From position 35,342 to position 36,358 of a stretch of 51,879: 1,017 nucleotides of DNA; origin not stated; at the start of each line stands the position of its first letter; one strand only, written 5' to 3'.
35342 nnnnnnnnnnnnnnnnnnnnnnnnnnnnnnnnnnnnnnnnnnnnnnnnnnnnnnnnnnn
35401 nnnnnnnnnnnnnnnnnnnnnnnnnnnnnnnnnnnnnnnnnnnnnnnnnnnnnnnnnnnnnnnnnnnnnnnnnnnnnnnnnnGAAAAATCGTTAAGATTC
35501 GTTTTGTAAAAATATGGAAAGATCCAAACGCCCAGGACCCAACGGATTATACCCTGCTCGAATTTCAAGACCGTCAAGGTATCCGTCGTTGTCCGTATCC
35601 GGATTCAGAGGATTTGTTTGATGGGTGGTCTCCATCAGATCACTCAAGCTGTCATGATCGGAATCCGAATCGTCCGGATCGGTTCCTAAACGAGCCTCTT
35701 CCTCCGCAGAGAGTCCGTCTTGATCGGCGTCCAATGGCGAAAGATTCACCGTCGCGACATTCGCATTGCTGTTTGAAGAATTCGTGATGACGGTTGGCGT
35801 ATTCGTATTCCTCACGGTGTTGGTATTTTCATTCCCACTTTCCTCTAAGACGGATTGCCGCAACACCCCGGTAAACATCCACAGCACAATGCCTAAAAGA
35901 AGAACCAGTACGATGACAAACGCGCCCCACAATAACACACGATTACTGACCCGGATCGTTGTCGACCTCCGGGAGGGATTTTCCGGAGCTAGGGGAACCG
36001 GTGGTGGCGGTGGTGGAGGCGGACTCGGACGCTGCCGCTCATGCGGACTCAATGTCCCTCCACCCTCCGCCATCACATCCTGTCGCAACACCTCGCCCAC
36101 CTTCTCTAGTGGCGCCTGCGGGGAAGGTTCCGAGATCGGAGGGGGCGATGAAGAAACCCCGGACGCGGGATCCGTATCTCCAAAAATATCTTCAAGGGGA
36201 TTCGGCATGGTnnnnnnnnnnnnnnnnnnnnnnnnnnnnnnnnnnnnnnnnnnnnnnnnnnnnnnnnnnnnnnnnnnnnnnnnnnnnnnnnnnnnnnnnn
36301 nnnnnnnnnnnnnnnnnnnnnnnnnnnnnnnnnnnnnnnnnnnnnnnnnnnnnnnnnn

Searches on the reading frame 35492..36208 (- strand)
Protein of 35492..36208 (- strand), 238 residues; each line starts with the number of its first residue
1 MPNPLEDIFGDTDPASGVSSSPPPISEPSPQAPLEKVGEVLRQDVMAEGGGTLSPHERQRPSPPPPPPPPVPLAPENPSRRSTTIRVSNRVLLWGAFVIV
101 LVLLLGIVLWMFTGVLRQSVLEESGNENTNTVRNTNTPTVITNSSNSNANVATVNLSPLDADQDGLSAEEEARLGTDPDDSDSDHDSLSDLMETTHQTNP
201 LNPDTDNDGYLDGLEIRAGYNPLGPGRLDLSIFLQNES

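Call 38: search_protein_families(library=pfam, proteins=[window:35492-36208:-], max_evalue=0.001)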
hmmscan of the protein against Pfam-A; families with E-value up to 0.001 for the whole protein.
window:35492-36208:- (238 aa): 1 family
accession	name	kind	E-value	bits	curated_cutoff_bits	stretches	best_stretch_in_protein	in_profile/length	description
PF18884.5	TSP3_bac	-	1.2e-08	35.1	25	1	204-223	1-20/22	Bacterial TSP3 repeat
